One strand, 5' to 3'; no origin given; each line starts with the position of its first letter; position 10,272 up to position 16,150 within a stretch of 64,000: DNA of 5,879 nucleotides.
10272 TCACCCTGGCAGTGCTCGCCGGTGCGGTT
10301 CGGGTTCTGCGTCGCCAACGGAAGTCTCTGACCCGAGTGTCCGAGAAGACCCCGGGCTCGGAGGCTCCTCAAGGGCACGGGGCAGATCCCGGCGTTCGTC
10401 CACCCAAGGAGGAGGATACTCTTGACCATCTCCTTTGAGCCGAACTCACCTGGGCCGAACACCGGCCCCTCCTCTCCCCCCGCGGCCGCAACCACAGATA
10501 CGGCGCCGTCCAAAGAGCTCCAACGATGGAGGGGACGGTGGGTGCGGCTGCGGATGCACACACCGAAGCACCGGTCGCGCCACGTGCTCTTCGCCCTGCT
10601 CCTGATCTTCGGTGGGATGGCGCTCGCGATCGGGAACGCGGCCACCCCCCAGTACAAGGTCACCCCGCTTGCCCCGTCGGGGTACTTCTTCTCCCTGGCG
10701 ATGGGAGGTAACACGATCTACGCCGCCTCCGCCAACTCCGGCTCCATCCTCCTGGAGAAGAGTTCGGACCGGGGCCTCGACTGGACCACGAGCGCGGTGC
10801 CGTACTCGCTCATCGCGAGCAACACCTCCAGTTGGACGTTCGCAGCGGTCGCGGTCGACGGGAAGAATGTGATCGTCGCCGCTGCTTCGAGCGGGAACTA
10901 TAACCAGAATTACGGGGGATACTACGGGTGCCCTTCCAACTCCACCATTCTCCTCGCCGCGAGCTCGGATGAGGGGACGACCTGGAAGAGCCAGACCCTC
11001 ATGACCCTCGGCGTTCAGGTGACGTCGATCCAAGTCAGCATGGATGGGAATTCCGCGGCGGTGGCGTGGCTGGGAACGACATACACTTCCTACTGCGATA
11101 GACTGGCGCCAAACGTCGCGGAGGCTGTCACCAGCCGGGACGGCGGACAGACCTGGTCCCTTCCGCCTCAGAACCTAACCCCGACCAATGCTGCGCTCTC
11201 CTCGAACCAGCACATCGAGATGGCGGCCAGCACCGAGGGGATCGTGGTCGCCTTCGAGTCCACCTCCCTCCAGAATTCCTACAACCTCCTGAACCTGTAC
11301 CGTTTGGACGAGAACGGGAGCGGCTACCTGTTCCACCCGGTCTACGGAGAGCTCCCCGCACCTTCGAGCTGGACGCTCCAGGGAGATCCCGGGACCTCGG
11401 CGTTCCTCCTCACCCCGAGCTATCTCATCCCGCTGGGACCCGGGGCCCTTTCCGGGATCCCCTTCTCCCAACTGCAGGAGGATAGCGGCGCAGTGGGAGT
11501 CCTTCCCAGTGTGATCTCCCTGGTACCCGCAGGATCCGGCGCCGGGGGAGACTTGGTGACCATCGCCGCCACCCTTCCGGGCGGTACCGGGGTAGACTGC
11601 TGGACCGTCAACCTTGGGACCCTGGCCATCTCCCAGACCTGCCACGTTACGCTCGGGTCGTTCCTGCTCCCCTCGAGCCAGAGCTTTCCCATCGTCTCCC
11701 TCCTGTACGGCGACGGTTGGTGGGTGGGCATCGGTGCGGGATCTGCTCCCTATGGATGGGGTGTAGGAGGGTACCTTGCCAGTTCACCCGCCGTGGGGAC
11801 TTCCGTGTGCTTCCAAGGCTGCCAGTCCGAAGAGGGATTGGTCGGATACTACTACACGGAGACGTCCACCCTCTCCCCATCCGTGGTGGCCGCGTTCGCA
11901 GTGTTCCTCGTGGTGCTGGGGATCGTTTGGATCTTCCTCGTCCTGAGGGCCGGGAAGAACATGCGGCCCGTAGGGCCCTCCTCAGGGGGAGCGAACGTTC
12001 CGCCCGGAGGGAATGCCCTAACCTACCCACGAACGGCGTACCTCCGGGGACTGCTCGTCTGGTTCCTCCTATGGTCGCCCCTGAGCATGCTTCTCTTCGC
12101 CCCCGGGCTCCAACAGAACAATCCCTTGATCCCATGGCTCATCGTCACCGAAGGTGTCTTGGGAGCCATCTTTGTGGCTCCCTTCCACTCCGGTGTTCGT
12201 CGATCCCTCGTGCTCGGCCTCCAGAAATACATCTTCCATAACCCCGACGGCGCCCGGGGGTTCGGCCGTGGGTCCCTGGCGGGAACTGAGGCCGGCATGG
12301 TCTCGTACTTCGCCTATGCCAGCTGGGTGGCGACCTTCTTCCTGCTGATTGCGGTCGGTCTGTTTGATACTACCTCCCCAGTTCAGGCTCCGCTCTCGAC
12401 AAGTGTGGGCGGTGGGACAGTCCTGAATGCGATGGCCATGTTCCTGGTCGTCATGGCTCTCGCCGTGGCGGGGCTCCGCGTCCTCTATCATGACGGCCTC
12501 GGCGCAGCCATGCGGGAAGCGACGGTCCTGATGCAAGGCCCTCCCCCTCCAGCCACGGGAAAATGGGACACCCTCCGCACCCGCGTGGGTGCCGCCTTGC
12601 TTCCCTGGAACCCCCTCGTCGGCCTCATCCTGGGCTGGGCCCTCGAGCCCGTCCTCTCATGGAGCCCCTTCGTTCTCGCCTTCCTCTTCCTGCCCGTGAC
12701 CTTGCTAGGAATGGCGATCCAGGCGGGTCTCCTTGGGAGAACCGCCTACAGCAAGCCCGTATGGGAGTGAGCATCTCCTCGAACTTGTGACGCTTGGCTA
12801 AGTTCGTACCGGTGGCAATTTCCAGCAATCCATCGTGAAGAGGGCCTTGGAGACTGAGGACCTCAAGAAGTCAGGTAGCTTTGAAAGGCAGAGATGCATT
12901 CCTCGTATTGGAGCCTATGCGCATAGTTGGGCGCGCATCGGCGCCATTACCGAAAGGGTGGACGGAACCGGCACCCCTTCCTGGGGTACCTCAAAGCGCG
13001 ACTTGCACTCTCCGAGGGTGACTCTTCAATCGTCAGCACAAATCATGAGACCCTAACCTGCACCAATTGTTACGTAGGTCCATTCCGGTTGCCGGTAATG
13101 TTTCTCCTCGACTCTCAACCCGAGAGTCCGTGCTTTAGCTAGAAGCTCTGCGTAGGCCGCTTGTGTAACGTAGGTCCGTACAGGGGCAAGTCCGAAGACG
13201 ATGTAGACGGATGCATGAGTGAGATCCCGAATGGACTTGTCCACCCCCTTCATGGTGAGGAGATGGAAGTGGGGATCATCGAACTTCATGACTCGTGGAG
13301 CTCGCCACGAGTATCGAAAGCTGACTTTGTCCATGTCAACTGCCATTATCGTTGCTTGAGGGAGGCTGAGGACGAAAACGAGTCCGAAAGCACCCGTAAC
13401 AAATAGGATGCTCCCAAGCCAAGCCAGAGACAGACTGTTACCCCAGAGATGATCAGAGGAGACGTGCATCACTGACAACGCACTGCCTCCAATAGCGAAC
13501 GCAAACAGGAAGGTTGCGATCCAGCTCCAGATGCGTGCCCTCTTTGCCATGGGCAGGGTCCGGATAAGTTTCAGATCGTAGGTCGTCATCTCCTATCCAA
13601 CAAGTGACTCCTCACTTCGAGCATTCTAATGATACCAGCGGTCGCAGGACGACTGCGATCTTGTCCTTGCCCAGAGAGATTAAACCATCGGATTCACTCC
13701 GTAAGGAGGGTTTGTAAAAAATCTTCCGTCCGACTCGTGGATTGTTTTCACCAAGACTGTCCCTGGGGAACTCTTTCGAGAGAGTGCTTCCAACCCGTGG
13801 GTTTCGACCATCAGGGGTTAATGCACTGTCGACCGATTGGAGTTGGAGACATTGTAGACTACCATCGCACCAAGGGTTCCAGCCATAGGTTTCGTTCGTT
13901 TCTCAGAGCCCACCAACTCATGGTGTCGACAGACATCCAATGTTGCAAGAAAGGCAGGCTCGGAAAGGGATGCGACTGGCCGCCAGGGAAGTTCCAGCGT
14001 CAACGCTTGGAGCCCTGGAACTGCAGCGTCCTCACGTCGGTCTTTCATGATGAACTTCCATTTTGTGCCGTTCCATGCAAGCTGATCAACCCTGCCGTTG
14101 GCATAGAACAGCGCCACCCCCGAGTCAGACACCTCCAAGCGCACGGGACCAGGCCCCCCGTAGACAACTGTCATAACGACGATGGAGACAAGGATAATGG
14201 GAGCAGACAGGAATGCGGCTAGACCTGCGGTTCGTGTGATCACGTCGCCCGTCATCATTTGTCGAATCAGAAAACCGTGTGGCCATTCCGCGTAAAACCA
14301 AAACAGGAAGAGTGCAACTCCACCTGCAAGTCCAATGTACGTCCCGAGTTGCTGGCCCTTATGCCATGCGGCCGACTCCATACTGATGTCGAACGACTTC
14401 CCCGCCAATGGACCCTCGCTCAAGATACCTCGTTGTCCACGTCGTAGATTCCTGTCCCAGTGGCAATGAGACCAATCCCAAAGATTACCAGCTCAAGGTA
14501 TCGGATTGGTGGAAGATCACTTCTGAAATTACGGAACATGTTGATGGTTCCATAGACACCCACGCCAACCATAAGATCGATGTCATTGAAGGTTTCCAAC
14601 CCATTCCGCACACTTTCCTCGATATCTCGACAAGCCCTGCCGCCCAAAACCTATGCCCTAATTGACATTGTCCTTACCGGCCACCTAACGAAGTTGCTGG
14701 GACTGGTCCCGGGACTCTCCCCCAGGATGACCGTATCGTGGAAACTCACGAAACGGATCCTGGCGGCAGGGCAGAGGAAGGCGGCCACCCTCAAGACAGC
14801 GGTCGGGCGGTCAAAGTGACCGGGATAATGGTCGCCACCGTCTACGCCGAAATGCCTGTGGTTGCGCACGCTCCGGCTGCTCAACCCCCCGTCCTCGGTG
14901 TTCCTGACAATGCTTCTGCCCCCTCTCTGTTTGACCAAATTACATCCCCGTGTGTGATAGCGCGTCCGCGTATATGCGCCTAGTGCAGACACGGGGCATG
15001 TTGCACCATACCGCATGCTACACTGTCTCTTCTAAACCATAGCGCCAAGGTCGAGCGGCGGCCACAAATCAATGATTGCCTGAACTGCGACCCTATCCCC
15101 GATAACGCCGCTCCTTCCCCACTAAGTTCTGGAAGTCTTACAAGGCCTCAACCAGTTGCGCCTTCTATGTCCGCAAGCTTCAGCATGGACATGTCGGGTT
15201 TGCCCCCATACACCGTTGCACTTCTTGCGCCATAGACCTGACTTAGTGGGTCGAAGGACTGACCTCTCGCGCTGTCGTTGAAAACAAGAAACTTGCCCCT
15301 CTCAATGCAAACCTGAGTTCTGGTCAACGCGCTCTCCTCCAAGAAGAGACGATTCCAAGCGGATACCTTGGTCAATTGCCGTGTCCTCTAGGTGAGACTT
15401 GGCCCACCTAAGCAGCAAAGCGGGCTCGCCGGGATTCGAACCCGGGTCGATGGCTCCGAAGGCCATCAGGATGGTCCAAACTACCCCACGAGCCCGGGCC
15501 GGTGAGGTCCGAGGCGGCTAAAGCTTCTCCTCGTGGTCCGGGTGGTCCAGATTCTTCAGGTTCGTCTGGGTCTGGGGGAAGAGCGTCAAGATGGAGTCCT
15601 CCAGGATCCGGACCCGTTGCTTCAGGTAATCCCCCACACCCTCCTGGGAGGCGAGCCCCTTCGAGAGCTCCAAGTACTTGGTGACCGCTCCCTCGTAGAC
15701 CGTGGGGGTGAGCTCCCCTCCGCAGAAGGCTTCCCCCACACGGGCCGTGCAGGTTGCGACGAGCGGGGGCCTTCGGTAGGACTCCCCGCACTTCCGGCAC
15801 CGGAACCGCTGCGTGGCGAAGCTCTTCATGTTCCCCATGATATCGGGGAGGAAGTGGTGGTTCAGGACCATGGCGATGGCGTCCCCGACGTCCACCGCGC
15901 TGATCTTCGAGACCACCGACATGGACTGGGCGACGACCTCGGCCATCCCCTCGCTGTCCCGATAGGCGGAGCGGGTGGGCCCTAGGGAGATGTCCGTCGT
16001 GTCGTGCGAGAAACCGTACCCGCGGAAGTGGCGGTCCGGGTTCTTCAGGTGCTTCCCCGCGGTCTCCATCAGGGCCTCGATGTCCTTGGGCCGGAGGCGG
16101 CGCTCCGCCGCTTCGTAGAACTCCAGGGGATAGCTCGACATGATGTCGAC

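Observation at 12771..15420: A 2.6-kb low-GC islet wedged between a host gene and the 3' end of tRNA-Arg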

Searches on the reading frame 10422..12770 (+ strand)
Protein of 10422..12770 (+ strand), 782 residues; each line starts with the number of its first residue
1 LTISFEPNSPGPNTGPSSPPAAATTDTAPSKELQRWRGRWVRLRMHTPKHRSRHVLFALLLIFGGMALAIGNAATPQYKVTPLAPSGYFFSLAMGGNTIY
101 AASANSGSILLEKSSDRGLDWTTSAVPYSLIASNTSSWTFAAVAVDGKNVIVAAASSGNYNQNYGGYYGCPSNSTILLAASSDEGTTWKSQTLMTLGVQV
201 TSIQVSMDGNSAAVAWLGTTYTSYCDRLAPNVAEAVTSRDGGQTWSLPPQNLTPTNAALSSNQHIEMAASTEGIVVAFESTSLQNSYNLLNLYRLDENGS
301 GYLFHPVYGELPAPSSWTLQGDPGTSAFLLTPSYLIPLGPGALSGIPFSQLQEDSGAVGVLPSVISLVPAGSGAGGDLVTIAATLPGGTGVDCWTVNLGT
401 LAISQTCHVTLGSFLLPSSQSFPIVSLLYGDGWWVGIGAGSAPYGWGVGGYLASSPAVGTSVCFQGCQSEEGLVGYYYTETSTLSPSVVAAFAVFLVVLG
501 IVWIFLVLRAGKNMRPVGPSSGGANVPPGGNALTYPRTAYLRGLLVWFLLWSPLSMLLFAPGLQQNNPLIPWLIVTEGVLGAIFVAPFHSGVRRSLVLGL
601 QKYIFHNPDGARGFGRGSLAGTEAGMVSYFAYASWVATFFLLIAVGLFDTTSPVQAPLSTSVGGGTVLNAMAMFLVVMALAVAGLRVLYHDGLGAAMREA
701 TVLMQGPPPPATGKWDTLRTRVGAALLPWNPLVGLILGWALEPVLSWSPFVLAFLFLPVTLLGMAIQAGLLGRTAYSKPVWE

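Call 8: search_protein_families(library=pfam, proteins=[window:10422-12770:+], max_evalue=1)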
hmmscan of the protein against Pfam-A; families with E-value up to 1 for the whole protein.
window:10422-12770:+ (782 aa): 3 families
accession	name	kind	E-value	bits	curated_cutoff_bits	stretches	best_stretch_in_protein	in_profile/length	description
PF21471.3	Reelin_subrepeat-B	-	4.9e-05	23.5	27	1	90-146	42-94/127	Reelin subrepeat B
PF13088.12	BNR_2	-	0.00044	20.1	31.4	1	105-193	182-253/277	BNR repeat-like domain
PF02012.26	BNR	-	0.095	13.2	27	1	237-247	2-12/12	BNR/Asp-box repeat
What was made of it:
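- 10422..12770 (+): Left flank: a 782-aa membrane protein with weak BNR/sialidase-like signals, host composition and an intact C-terminus. Pfam hits are below threshold (call 8).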

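Call 11: find_encoding_contigs(protein=window:10422-12770:+, flank=8000, max_places=10)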
Protein window:10422-12770:+ (782 aa): 24 contigs read that carry it; 1 place shown.
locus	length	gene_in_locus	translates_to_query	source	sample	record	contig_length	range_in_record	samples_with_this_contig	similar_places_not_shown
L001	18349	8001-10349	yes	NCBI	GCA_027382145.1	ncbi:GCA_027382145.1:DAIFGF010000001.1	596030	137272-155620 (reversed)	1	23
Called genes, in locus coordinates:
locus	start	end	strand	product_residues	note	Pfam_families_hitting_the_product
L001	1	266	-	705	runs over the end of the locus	PF05496:RuvB_N (weak), PF00004:AAA (faint), PF14890:Intein_splicing, PF13177:DNA_pol3_delta2 (weak), PF25361:AAA_lid_RFC1, PF08542:Rep_fac_C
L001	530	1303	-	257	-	PF01061:ABC2_membrane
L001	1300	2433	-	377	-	PF00005:ABC_tran, PF13304:AAA_21 (weak)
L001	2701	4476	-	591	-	PF00535:Glycos_transf_2, PF13641:Glyco_tranf_2_3, PF13632:Glyco_trans_2_3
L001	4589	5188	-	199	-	PF13240:Zn_Ribbon_1 (weak)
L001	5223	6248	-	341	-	-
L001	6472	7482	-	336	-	-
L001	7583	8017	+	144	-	-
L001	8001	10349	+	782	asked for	PF21471:Reelin_subrepeat-B (faint)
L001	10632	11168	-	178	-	-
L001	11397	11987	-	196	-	-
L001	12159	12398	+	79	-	-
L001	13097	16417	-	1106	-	PF03833:PolC_DP2_N, PF24844:PolC_DP2_central, PF24846:PolC_DP2_cat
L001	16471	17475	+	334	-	PF01866:Diphthamide_syn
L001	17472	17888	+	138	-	PF01998:DUF131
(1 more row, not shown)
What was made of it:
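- The exact BNR protein is indexed in 63 blocks of the collection, and all 24 contigs read have the same neighbouring genes (call 11).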

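Call 38: find_homologous_proteins(query=window:10422-12770:+, max_evalue=1e-10)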
Query window:10422-12770:+ (782 aa): 14 proteins with E <= 1e-10 among 8000 candidates.
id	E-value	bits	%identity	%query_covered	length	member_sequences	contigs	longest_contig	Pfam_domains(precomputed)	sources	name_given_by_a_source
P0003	0.0e+0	1744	100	100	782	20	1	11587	-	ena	-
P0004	4.1e-237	808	55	94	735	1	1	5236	PF21471.4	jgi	jgi:hypothetical protein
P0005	3.2e-231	788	53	94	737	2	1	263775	PF21471.4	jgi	jgi:hypothetical protein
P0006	2.4e-226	772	51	100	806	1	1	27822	PF21471.4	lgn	-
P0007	2.4e-219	749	52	94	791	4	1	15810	PF21471.4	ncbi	-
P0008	1.7e-141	491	41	94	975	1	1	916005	-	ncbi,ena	-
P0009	7.1e-137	476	42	92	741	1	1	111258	-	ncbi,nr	ncbi:MAG: hypothetical protein L3K19_01915 [Thermoplasmata archaeon]|nr:hypothetical protein [Thermo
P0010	4.8e-135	470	40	95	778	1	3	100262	-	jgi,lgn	-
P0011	6.0e-135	470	42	87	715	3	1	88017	-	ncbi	-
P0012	2.9e-124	434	40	95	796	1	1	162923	-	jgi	jgi:hypothetical protein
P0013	5.3e-110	387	38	95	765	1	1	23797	-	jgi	jgi:hypothetical protein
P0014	9.5e-95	337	44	60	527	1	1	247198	PF13088.13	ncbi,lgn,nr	ncbi:MAG TPA: sialidase family protein [Thermoplasmata archaeon]|nr:sialidase family protein [Thermo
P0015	2.1e-87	312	38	69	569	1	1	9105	-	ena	-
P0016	6.6e-85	304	43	52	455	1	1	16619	PF21471.4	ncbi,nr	ncbi:MAG TPA: hypothetical protein VGV64_04345, partial [Thermoplasmata archaeon]|nr:hypothetical pr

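Call 39: find_encoding_contigs(protein=P0005, flank=10000, max_places=3)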
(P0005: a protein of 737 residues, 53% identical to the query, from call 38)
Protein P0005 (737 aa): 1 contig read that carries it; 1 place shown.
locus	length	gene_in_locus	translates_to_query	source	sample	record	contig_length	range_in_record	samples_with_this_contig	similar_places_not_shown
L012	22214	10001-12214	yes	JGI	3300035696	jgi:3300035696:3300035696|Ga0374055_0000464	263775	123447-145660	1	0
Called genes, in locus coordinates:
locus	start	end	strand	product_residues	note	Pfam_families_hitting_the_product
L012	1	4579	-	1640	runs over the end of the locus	PF09286:Pro-kuma_activ (weak), PF00801:PKD (weak), PF18911:PKD_4, PF00801:PKD (weak), PF18911:PKD_4, PF18911:PKD_4, PF00801:PKD, PF18911:PKD_4, +2 more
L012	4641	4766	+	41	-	-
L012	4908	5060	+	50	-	-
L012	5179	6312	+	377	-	PF02073:Peptidase_M29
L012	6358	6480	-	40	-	-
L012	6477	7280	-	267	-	PF07224:Chlorophyllase (faint), PF01738:DLH, PF08840:BAAT_C (faint), PF00326:Peptidase_S9 (faint)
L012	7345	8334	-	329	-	-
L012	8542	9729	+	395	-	-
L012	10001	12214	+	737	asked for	PF21471:Reelin_subrepeat-B (faint)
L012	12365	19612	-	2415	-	-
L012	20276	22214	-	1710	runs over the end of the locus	PF13573:SprB (faint), PF24681:Kelch_KLHDC2_KLHL20_DRC7, PF13415:Beta-prop_FBX42, PF05763:DUF835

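Call 40: find_encoding_contigs(protein=P0006, flank=10000, max_places=3)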
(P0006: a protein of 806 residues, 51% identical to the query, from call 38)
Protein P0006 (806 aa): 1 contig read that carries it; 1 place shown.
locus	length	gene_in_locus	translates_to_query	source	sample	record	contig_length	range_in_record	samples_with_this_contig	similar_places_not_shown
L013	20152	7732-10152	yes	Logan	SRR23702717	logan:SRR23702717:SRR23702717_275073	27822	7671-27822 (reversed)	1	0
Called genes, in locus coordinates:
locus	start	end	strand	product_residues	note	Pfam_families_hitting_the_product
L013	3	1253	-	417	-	?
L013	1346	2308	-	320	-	-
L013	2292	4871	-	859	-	PF01935:DUF87, PF05872:HerA_C (faint), PF10412:TrwB_AAD_bind (faint)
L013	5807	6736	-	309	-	-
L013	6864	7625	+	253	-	-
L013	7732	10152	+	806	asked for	PF21471:Reelin_subrepeat-B (faint)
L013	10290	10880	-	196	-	-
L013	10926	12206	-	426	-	PF07690:MFS_1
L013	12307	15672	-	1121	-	PF09286:Pro-kuma_activ, PF00801:PKD (faint), PF13895:Ig_2 (faint), PF06832:BiPBP_C (faint), PF13573:SprB (faint), PF13927:Ig_3 (faint), PF18911:PKD_4 (faint), PF07495:Y_Y_Y (faint)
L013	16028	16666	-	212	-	-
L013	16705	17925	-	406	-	-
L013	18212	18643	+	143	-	-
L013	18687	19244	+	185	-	PF01923:Cob_adeno_trans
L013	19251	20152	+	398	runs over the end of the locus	PF01926:MMR_HSR1, PF02421:FeoB_N, PF08438:YGR210-like_G4, PF02824:TGS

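Call 41: find_encoding_contigs(protein=P0007, flank=10000, max_places=3)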
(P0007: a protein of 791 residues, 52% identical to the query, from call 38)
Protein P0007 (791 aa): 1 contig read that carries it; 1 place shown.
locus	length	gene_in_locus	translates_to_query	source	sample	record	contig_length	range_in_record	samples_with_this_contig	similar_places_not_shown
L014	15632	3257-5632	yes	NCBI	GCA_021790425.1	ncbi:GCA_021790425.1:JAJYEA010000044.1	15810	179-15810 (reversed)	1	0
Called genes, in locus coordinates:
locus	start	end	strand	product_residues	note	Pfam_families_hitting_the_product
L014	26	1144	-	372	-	PF13551:HTH_29, PF13565:HTH_32, PF13358:DDE_3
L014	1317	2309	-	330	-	-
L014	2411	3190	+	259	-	-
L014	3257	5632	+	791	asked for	PF21471:Reelin_subrepeat-B (faint)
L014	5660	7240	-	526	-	-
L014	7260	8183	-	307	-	-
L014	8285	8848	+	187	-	PF00583:Acetyltransf_1, PF13302:Acetyltransf_3 (weak), PF13420:Acetyltransf_4, PF13673:Acetyltransf_10, PF13508:Acetyltransf_7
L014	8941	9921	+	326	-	PF00005:ABC_tran, PF13304:AAA_21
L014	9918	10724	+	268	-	PF01061:ABC2_membrane (weak)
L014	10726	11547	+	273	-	PF01061:ABC2_membrane, PF12698:ABC2_membrane_3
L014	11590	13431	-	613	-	PF00890:FAD_binding_2, PF02910:Succ_DH_flav_C (weak)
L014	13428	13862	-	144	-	PF00037:Fer4 (faint), PF12837:Fer4_6 (faint), PF13237:Fer4_10 (weak), PF14697:Fer4_21 (weak), PF12838:Fer4_7 (weak), PF13187:Fer4_9 (weak), PF13484:Fer4_16 (faint), PF12139:APS-reductase_C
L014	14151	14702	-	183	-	PF00293:NUDIX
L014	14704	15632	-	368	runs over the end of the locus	?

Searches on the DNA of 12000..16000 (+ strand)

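Call 10: search_rna_families(source=window, start=12000, end=16000, threshold=evalue, max_evalue=1)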
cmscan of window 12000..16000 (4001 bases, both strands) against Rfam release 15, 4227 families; matches with E-value up to 1: 2.
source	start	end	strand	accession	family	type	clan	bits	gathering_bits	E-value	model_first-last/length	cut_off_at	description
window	15421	15495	-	RF00005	tRNA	Gene; tRNA;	CL00001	56.8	29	8.6e-11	1-71/71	no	tRNA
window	15422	15495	-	RF01684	mascRNA-menRNA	Gene;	-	24.4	42.5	0.091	1-56/56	no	MALAT1-associated small cytoplasmic RNA/MEN beta RNA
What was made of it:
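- Tried and rejected: The Rfam E-value scan of 12000-16000 found only the tRNA (call 10).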

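Call 74: search_dna_similar(query=window:12771-15420:+, collection=phages, mode=distant, max_evalue=0.001)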
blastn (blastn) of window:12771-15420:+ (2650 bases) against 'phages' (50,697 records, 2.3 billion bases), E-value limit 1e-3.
No match.

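Call 75: search_dna_similar(query=window:12771-15420:+, collection=plasmids, mode=distant, max_evalue=0.001)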
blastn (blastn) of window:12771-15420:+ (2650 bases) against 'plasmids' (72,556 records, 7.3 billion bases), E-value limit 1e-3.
No match.
